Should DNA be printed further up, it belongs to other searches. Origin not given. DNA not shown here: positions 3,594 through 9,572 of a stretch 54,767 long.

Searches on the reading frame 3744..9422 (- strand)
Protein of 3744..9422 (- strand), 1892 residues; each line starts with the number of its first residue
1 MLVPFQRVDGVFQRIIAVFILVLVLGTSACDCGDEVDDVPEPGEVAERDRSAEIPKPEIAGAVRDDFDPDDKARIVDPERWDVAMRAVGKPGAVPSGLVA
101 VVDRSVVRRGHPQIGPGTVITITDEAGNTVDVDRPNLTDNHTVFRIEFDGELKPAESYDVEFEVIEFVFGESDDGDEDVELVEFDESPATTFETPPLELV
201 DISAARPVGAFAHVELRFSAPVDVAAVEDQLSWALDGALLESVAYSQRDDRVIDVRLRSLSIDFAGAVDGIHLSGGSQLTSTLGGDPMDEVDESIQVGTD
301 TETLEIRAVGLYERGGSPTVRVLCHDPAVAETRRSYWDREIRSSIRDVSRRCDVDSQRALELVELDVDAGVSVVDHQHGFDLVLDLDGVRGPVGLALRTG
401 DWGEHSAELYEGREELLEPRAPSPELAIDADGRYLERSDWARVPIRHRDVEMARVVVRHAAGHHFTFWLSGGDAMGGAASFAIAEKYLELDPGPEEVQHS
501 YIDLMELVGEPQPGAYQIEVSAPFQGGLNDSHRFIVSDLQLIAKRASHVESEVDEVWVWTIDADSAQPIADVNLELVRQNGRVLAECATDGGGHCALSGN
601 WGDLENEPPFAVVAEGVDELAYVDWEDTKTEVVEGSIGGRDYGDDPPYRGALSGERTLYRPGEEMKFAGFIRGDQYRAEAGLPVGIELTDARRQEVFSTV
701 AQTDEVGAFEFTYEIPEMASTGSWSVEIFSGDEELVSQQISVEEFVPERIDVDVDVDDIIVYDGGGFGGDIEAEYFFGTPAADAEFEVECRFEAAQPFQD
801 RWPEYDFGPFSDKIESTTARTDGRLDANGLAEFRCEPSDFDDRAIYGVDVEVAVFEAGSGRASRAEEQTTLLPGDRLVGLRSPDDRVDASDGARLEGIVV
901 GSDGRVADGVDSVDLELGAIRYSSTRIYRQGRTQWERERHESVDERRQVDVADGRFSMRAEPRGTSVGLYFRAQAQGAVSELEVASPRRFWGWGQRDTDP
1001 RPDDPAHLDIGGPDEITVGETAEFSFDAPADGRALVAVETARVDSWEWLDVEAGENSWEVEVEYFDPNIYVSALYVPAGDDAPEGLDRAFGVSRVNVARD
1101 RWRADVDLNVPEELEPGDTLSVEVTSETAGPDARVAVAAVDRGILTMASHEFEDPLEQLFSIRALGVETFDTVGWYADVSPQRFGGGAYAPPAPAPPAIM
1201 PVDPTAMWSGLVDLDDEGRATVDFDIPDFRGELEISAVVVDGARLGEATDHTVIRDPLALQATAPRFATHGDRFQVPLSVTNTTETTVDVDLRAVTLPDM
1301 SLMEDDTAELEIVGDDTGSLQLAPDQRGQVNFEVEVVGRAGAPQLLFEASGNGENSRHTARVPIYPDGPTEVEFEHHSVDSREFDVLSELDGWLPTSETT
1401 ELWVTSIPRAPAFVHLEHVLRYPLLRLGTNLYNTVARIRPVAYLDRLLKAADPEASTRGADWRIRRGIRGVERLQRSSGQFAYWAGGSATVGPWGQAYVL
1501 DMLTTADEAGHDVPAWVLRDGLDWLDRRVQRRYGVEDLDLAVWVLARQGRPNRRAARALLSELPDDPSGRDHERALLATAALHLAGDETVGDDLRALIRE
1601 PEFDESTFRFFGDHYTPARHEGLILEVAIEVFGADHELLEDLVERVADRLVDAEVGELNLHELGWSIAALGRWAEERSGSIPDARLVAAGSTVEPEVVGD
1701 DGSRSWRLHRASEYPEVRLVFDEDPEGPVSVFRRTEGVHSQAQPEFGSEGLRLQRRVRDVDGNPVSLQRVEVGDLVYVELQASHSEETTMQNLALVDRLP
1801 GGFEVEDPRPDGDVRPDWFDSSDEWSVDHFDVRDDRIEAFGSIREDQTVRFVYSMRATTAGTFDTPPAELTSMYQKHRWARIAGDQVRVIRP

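Call 47: find_encoding_contigs(protein=window:3744-9422:-, flank=10000, max_places=10)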
Protein window:3744-9422:- (1892 aa): no gene with exactly this product is on record in the collection.

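Call 59: search_protein_families(library=pfam, proteins=[window:3744-9422:-], max_evalue=0.00001)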
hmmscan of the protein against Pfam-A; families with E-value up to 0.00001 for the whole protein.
window:3744-9422:- (1892 aa): 6 families
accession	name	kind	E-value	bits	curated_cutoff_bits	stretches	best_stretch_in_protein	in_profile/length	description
PF17973.7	bMG10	-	1e-24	87.6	26.2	1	1750-1875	1-129/131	Bacterial Alpha-2-macroglobulin MG10 domain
PF01835.25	MG2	-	5.6e-19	68.8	32.8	1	652-739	4-93/96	MG2 domain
PF07703.20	A2M_BRD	-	3.4e-14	53.8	22.7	1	1014-1147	8-140/140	Alpha-2-macroglobulin bait region domain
PF17972.7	bMG5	-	8.9e-14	52.4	26.5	1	748-864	1-119/127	Bacterial Alpha-2-macroglobulin MG5 domain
PF00207.28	A2M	-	1.7e-11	44.2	21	1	1205-1292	1-90/92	Alpha-2-macroglobulin family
PF11974.14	bMG3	-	4.8e-11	43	34.9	1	548-641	7-102/103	Bacterial alpha-2-macroglobulin MG3 domain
